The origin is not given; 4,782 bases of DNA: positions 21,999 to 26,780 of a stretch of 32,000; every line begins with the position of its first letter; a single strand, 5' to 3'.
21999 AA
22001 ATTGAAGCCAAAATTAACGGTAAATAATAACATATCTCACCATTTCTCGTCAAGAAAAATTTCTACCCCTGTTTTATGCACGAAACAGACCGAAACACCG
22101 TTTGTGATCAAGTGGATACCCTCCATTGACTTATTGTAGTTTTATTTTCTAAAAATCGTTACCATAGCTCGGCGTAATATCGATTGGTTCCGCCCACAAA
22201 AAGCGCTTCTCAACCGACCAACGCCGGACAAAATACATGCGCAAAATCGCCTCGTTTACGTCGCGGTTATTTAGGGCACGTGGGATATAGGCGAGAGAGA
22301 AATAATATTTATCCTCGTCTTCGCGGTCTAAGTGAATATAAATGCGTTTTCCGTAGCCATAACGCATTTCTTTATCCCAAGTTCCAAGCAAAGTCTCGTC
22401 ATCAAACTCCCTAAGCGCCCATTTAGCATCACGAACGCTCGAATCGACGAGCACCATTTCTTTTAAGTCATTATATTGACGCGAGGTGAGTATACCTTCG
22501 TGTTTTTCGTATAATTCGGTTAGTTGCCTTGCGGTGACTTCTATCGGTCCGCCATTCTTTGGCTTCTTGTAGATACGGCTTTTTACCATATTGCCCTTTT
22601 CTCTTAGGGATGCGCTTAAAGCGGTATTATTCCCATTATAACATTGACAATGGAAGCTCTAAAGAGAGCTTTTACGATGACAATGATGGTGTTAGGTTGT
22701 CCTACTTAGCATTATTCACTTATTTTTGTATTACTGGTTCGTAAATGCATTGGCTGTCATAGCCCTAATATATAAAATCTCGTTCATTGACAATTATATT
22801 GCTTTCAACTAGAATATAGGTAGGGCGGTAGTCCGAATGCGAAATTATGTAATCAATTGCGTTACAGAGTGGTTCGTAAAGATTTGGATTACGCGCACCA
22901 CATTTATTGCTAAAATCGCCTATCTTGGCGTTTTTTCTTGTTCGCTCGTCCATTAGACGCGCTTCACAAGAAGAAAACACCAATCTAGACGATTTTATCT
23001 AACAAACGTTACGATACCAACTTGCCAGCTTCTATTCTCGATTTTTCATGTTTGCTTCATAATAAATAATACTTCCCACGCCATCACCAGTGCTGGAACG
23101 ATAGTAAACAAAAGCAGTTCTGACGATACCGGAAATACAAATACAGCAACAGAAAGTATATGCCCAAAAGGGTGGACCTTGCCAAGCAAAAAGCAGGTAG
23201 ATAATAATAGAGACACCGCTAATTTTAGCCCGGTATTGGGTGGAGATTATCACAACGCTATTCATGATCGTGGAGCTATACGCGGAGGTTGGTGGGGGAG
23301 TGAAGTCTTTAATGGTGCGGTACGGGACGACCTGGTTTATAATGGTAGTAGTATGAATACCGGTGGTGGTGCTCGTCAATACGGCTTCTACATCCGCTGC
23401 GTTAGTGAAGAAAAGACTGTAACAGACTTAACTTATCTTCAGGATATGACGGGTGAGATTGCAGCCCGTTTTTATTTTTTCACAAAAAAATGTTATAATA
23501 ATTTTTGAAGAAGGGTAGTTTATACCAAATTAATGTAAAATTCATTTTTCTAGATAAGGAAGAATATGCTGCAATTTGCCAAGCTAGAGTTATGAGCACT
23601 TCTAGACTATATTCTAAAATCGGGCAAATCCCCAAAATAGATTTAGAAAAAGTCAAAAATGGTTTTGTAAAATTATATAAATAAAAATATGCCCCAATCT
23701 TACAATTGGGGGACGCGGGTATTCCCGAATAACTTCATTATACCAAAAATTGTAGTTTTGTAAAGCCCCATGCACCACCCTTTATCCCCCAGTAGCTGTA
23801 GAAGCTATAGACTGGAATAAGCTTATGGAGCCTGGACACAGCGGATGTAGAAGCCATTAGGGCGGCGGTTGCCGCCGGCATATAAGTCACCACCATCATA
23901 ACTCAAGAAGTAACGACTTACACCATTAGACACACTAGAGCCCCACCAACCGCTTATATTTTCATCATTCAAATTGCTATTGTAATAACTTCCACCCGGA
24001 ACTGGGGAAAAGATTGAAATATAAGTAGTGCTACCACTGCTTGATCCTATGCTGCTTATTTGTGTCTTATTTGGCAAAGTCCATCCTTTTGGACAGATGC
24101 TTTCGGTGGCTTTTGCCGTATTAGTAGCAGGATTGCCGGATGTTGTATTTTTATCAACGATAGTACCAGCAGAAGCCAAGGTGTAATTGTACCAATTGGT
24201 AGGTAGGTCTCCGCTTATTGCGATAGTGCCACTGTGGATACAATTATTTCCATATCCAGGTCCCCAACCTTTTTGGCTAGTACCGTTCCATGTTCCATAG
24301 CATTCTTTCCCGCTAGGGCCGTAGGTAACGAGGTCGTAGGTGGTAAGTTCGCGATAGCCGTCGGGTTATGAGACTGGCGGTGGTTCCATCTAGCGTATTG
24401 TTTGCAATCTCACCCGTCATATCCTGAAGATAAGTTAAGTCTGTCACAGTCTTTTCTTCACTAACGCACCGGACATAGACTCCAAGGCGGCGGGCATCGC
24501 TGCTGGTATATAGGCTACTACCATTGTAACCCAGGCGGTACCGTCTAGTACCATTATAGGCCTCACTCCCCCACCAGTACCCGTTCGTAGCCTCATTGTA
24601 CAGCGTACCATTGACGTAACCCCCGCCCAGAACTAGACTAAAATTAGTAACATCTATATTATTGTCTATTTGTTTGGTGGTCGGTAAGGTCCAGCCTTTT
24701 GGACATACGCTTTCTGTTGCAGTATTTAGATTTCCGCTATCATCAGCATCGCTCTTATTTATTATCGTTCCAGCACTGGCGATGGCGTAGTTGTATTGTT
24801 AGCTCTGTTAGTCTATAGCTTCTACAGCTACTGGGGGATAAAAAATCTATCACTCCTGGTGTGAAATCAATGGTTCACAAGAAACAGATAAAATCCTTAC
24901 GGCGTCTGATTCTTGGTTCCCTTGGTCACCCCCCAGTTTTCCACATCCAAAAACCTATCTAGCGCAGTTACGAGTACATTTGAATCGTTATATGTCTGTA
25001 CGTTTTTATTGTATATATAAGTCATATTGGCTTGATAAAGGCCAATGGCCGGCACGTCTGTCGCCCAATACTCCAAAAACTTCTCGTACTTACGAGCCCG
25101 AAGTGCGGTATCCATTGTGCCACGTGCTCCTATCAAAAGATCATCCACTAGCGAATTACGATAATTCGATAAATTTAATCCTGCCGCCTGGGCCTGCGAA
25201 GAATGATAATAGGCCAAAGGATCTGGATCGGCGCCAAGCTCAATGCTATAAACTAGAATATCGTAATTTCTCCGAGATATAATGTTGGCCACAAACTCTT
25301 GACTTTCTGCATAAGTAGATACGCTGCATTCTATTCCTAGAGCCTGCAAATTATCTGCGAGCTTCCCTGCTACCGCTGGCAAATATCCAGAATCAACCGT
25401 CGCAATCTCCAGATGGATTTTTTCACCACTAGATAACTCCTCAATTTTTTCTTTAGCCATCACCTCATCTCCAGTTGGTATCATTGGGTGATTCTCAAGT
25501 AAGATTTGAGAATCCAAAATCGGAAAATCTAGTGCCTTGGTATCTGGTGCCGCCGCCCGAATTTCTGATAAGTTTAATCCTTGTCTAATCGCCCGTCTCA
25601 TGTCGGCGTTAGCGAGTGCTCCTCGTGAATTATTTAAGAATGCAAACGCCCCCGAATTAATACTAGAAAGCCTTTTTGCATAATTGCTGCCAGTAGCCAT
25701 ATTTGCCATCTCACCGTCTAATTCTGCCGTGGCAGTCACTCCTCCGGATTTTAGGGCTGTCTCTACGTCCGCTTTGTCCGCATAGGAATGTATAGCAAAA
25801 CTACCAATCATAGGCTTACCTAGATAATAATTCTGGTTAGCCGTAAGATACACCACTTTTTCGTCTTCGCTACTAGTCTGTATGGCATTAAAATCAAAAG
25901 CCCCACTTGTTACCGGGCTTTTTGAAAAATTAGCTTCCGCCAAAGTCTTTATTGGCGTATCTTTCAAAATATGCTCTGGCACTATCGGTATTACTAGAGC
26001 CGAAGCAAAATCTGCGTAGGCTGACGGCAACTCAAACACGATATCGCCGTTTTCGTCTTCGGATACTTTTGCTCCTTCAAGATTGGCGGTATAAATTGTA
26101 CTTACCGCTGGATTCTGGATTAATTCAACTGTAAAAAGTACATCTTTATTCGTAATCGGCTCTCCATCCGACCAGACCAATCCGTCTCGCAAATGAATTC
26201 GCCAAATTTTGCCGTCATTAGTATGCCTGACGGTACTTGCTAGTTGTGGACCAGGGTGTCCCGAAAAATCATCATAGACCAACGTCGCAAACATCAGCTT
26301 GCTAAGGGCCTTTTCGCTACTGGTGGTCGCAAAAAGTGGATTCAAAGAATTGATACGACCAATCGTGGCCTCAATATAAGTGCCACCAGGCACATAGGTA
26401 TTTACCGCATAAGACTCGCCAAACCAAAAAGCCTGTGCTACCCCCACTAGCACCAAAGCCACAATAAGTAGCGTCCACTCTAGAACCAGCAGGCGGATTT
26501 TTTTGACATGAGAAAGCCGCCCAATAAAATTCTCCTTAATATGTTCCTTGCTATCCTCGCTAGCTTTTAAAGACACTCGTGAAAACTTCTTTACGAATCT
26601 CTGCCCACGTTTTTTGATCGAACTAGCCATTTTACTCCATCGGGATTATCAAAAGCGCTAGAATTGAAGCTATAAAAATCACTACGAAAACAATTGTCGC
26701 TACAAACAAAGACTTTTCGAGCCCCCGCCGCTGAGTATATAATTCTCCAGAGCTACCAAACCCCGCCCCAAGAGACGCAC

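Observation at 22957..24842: Opposed, start-less lectin-fold modules with conserved boxes around a diverged core: candidate recombination-driven surface-protein variation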

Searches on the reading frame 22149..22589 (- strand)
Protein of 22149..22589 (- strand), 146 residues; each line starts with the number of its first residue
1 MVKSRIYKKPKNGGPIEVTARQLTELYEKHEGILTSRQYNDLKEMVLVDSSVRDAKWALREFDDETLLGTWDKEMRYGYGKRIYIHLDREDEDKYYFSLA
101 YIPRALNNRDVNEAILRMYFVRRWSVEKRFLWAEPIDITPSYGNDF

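Call 17: search_protein_families(library=pfam, proteins=[window:22149-22589:-], max_evalue=0.1)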
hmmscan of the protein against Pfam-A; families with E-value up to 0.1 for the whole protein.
window:22149-22589:- (146 aa): 0 families

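Call 18: search_protein_families(library=ncbifam, proteins=[window:22149-22589:-], max_evalue=0.1)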
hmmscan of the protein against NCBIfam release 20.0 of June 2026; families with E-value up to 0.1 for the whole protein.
window:22149-22589:- (146 aa): 0 families

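Call 20: find_encoding_contigs(protein=window:22149-22589:-, flank=10000, max_places=10)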
Protein window:22149-22589:- (146 aa): 24 contigs read that carry it; 10 places shown.
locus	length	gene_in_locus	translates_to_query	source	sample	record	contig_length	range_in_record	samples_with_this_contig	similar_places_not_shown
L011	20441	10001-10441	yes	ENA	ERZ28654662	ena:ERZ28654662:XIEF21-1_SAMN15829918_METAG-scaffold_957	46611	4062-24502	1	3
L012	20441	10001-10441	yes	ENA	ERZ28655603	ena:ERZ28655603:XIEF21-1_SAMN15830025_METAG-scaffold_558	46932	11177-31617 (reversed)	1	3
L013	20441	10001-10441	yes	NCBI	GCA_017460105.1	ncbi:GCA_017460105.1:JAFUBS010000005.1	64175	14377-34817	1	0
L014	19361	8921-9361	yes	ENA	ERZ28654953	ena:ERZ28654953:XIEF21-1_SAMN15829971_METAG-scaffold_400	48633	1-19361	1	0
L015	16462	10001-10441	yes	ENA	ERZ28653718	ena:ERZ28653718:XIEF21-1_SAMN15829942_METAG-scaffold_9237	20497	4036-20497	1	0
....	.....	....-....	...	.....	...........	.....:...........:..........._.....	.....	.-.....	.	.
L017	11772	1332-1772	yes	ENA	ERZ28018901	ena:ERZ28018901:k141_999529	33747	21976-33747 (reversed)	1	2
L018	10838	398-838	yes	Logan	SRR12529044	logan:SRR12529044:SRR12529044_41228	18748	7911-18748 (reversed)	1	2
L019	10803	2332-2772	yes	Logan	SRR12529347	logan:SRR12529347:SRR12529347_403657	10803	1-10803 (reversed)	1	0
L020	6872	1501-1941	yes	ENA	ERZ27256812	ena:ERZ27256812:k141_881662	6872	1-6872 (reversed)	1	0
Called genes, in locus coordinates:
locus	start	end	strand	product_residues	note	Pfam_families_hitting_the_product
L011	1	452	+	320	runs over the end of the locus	PF00294:PfkB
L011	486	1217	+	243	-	PF18306:LDcluster4, PF03641:Lysine_decarbox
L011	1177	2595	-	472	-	PF03952:Enolase_N, PF00113:Enolase_C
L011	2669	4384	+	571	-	-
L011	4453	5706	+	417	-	PF01541:GIY-YIG (weak), PF02151:UVR, PF08459:UvrC_RNaseH_dom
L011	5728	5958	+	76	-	PF03840:SecG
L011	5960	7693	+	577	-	PF00496:SBP_bac_5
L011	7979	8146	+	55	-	-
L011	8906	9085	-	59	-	-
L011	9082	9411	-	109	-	-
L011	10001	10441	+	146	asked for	-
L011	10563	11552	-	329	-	PF08843:AbiEii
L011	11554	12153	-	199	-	PF19570:DUF6088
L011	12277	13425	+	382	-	PF13439:Glyco_transf_4, PF13579:Glyco_trans_4_4, PF00534:Glycos_transf_1, PF13692:Glyco_trans_1_4, PF13524:Glyco_trans_1_2 (faint)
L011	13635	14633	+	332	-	PF01073:3Beta_HSD, PF01370:Epimerase, PF02719:Polysacc_synt_2, PF04321:RmlD_sub_bind, PF05368:NmrA (weak), PF16363:GDP_Man_Dehyd, PF13460:NAD_binding_10, PF07993:NAD_binding_4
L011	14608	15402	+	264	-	PF00753:Lactamase_B, PF23023:Anti-Pycsar_Apyc1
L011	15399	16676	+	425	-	-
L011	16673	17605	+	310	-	PF08392:FAE1_CUT1_RppA, PF08545:ACP_syn_III, PF08541:ACP_syn_III_C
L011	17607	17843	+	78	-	PF00550:PP-binding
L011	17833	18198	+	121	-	PF00364:Biotin_lipoyl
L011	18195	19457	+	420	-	PF00289:Biotin_carb_N, PF02786:CPSase_L_D2, PF02655:ATP-grasp_3 (weak), PF02222:ATP-grasp (weak), PF02785:Biotin_carb_C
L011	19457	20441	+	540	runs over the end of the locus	PF01039:Carboxyl_trans, PF03255:ACCA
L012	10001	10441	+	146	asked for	-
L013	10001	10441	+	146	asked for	-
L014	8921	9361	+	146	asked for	-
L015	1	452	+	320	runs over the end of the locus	PF00294:PfkB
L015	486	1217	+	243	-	PF18306:LDcluster4, PF03641:Lysine_decarbox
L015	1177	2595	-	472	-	PF03952:Enolase_N, PF00113:Enolase_C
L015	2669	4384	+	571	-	-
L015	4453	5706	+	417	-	PF01541:GIY-YIG (weak), PF02151:UVR, PF08459:UvrC_RNaseH_dom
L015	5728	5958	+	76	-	PF03840:SecG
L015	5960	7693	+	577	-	PF00496:SBP_bac_5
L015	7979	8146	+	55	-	-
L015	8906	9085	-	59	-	-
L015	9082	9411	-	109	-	-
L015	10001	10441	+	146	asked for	-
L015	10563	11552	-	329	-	PF08843:AbiEii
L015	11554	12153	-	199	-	PF19570:DUF6088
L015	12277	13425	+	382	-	PF13439:Glyco_transf_4, PF13579:Glyco_trans_4_4, PF00534:Glycos_transf_1, PF13692:Glyco_trans_1_4, PF13524:Glyco_trans_1_2 (faint)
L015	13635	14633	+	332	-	PF01073:3Beta_HSD, PF01370:Epimerase, PF02719:Polysacc_synt_2, PF04321:RmlD_sub_bind, PF05368:NmrA (weak), PF16363:GDP_Man_Dehyd, PF13460:NAD_binding_10, PF07993:NAD_binding_4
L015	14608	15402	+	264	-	PF00753:Lactamase_B, PF23023:Anti-Pycsar_Apyc1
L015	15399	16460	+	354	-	?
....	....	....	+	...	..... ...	-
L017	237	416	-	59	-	-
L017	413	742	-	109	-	-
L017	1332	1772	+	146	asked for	-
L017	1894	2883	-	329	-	PF08843:AbiEii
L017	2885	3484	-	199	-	PF19570:DUF6088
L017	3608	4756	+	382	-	PF13439:Glyco_transf_4, PF13579:Glyco_trans_4_4, PF00534:Glycos_transf_1, PF13692:Glyco_trans_1_4, PF13524:Glyco_trans_1_2 (faint)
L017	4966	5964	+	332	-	PF01073:3Beta_HSD, PF01370:Epimerase, PF02719:Polysacc_synt_2, PF04321:RmlD_sub_bind, PF05368:NmrA (weak), PF16363:GDP_Man_Dehyd, PF13460:NAD_binding_10, PF07993:NAD_binding_4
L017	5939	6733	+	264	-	PF00753:Lactamase_B, PF23023:Anti-Pycsar_Apyc1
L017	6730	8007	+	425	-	-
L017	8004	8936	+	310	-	PF08392:FAE1_CUT1_RppA, PF08545:ACP_syn_III, PF08541:ACP_syn_III_C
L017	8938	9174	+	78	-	PF00550:PP-binding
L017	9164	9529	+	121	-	PF00364:Biotin_lipoyl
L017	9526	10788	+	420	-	PF00289:Biotin_carb_N, PF02786:CPSase_L_D2, PF02655:ATP-grasp_3 (weak), PF02222:ATP-grasp (weak), PF02785:Biotin_carb_C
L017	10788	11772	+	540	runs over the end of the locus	PF01039:Carboxyl_trans, PF03255:ACCA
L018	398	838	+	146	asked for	-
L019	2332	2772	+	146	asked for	-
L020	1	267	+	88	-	?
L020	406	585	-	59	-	-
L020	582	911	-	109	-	-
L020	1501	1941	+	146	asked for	-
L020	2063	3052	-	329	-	PF08843:AbiEii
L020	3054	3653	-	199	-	PF19570:DUF6088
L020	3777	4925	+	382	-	PF13439:Glyco_transf_4, PF13579:Glyco_trans_4_4, PF00534:Glycos_transf_1, PF13692:Glyco_trans_1_4, PF13524:Glyco_trans_1_2 (faint)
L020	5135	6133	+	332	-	PF01073:3Beta_HSD, PF01370:Epimerase, PF02719:Polysacc_synt_2, PF04321:RmlD_sub_bind, PF05368:NmrA (weak), PF16363:GDP_Man_Dehyd, PF13460:NAD_binding_10, PF07993:NAD_binding_4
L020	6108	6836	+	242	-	PF00753:Lactamase_B, PF23023:Anti-Pycsar_Apyc1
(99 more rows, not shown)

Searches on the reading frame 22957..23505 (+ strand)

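Call 17: search_protein_families(library=pfam, proteins=[window:22957-23505:+], max_evalue=0.1)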
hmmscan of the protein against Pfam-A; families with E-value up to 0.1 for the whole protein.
seq(183 aa): 1 family
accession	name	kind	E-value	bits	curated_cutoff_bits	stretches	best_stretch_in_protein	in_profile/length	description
PF09603.15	Fib_succ_major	-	0.0087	16.8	33.9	0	64-79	61-76/187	Fibrobacter succinogenes major domain (Fib_succ_major)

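Call 18: search_protein_families(library=ncbifam, proteins=[window:22957-23505:+], max_evalue=0.1)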
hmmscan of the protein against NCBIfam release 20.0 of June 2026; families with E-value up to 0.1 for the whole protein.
seq(183 aa): 1 family
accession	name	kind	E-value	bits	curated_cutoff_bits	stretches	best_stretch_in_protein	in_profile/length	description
TIGR02145.1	Fib_succ_major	domain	0.0034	18.1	41.65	1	64-80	55-73/176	FISUMP domain-containing protein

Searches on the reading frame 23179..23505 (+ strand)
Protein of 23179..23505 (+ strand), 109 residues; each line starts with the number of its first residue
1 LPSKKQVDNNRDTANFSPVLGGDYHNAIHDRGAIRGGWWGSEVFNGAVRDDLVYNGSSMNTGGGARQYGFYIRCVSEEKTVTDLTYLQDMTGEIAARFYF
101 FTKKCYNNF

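Call 100: list_cluster_members(proteins=[window:23179-23505:+, window:23826-24179:-, L008:3514-4074:+])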
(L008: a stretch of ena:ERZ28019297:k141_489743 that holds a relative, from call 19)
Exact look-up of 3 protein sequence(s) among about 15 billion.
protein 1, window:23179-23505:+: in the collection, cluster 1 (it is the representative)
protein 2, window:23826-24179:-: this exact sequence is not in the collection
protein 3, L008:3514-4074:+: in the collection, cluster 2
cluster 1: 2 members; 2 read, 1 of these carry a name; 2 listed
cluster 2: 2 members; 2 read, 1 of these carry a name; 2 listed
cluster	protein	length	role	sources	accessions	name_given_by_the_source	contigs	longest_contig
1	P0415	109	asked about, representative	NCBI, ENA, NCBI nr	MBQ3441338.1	hypothetical protein IJG27_03450 [Candidatus Saccharibacteria bacterium] | hypothetical protein [Candidatus Saccharibacteria bacterium]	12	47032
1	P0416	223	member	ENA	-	-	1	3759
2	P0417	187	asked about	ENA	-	-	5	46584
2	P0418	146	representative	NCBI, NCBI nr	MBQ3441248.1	hypothetical protein IJG27_02980, partial [Candidatus Saccharibacteria bacterium] | hypothetical protein [Candidatus Saccharibacteria bacterium]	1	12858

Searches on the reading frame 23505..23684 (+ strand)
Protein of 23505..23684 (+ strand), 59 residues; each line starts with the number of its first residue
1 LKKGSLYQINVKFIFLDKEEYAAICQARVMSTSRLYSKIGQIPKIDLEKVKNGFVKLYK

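Call 17: search_protein_families(library=pfam, proteins=[window:23505-23684:+], max_evalue=0.1)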
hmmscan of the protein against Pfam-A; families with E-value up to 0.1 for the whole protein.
window:23505-23684:+ (59 aa): 1 family
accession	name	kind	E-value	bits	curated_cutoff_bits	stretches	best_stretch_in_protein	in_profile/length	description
PF02452.23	PemK_toxin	-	0.005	17.5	23.1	1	20-54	71-105/109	PemK-like, MazF-like toxin of type II toxin-antitoxin system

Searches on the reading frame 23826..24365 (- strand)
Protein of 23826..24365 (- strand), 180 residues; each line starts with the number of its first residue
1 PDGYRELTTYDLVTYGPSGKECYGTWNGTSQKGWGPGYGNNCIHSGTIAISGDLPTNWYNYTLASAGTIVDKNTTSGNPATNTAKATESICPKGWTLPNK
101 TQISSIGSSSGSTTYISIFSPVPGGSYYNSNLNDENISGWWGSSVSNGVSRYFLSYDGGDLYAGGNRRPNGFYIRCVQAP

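Call 17: search_protein_families(library=pfam, proteins=[window:23826-24365:-], max_evalue=0.1)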
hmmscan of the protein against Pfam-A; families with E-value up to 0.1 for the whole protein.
seq(180 aa): 2 families
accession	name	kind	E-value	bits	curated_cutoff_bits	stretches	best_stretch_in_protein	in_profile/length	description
PF09603.15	Fib_succ_major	-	0.0032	18.2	33.9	0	83-107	58-82/187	Fibrobacter succinogenes major domain (Fib_succ_major)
PF07603.17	Lcl_C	-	0.064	14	34.9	1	77-177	24-116/117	Lcl C-terminal domain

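Call 18: search_protein_families(library=ncbifam, proteins=[window:23826-24365:-], max_evalue=0.1)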
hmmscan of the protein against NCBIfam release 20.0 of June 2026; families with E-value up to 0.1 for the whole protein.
seq(180 aa): 1 family
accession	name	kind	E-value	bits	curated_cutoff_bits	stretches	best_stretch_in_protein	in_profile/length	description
TIGR02145.1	Fib_succ_major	domain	0.00034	21.4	41.65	1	84-111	59-82/176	FISUMP domain-containing protein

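Call 97: predict_structure(alignment_id=A7)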
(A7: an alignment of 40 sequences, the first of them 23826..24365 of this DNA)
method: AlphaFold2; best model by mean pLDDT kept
length: 180 residues; sequences in the alignment: 40
mean_pLDDT: 49.0   pTM: 0.43
mean pLDDT of the five models: 49.0, 49.0, 45.4, 42.3, 39.1
residues with pLDDT >= 90: 0; 70-90: 9; 50-70: 69; < 50: 102
segments of 3 or more residues with pLDDT < 50: 1-20, 42-74, 81-122, 174-180
pLDDT, mean of each block of 10 residues (from residue 1): 30 38 65 59 43 31 37 50 41 38 44 43 60 66 63 64 66 46
secondary structure, 60 per line:
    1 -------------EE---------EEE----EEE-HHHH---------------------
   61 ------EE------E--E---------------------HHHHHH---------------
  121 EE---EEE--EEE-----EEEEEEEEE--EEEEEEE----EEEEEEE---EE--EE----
elements in order: E25-27 E32-34 H36-39 H100-105 E126-128 E131-133 E139-147 E150-156 E161-167

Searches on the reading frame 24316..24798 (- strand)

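Call 17: search_protein_families(library=pfam, proteins=[window:24316-24798:-], max_evalue=0.1)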
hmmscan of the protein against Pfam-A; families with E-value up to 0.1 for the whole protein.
seq(161 aa): 2 families
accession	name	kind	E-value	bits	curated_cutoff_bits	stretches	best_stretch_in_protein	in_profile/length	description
PF09603.15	Fib_succ_major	-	9.8e-05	23.1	33.9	1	42-112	114-186/187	Fibrobacter succinogenes major domain (Fib_succ_major)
PF07603.17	Lcl_C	-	0.036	14.8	34.9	1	33-112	41-116/117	Lcl C-terminal domain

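Call 18: search_protein_families(library=ncbifam, proteins=[window:24316-24798:-], max_evalue=0.1)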
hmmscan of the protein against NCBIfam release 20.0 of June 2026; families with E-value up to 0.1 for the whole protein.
seq(161 aa): 1 family
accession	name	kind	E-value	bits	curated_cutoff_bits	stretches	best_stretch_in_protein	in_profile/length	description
TIGR02145.1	Fib_succ_major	domain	2.9e-06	28.1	41.65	2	25-43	53-73/176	FISUMP domain-containing protein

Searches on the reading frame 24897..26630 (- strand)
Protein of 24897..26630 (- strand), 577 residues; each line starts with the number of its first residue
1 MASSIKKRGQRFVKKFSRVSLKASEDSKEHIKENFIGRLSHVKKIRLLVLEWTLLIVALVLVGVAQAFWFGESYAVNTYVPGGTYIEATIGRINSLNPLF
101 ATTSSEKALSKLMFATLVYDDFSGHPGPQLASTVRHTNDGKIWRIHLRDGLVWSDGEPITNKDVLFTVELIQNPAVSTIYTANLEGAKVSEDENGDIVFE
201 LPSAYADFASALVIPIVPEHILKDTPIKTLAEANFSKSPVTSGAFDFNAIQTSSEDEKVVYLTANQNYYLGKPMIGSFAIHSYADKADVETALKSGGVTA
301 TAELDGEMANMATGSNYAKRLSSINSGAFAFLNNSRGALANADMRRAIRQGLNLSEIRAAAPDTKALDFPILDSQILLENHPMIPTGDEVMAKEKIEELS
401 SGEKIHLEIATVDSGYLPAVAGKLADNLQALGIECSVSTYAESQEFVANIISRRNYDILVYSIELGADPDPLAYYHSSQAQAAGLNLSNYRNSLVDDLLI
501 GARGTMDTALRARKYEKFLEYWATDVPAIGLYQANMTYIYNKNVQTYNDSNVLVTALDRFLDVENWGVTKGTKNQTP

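Call 17: search_protein_families(library=pfam, proteins=[window:24897-26630:-], max_evalue=0.1)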
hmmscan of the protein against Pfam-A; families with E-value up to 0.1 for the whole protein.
window:24897-26630:- (577 aa): 1 family
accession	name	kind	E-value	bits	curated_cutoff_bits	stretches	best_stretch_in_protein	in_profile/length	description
PF00496.27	SBP_bac_5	-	7.1e-39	134.4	32.4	1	126-478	2-360/368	Bacterial extracellular solute-binding proteins, family 5 Middle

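Call 19: find_encoding_contigs(protein=window:24897-26630:-, flank=10000, max_places=10)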
Protein window:24897-26630:- (577 aa): 16 contigs read that carry it; 10 places shown.
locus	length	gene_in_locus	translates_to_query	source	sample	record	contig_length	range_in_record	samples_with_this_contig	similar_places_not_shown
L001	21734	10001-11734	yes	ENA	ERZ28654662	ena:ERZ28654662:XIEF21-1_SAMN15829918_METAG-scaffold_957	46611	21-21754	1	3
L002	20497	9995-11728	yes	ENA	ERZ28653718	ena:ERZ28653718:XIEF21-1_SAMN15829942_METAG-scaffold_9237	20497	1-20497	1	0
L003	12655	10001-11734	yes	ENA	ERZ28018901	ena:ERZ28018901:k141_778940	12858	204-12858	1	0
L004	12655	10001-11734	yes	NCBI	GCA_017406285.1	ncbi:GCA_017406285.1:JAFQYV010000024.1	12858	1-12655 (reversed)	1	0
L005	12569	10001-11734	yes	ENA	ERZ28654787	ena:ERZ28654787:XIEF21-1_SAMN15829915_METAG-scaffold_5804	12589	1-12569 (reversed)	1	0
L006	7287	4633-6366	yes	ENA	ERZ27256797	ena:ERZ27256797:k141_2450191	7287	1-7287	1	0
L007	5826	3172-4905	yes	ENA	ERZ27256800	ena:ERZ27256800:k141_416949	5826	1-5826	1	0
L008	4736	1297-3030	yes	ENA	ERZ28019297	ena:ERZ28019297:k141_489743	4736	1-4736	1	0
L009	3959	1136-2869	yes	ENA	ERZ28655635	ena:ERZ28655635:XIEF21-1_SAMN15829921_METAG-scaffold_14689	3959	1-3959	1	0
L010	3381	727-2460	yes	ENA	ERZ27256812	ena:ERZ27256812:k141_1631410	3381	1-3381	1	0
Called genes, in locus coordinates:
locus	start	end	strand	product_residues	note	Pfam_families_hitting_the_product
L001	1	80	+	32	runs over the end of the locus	?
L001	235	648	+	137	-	PF00164:Ribosom_S12_S23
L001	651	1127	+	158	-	PF00177:Ribosomal_S7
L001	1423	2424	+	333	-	PF00044:Gp_dh_N, PF02800:Gp_dh_C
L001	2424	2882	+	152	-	PF02502:LacAB_rpiB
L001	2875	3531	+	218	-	PF00834:Ribul_P_3_epim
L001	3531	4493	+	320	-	PF00294:PfkB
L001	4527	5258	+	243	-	PF18306:LDcluster4, PF03641:Lysine_decarbox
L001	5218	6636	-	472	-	PF03952:Enolase_N, PF00113:Enolase_C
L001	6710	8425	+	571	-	-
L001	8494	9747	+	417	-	PF01541:GIY-YIG (weak), PF02151:UVR, PF08459:UvrC_RNaseH_dom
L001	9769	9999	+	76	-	PF03840:SecG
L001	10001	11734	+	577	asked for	PF00496:SBP_bac_5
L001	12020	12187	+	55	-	-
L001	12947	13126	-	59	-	-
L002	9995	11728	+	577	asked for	PF00496:SBP_bac_5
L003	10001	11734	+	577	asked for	PF00496:SBP_bac_5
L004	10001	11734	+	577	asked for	PF00496:SBP_bac_5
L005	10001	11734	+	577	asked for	PF00496:SBP_bac_5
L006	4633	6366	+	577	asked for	PF00496:SBP_bac_5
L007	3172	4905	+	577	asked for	PF00496:SBP_bac_5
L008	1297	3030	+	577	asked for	PF00496:SBP_bac_5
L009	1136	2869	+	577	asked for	PF00496:SBP_bac_5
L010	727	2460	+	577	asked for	PF00496:SBP_bac_5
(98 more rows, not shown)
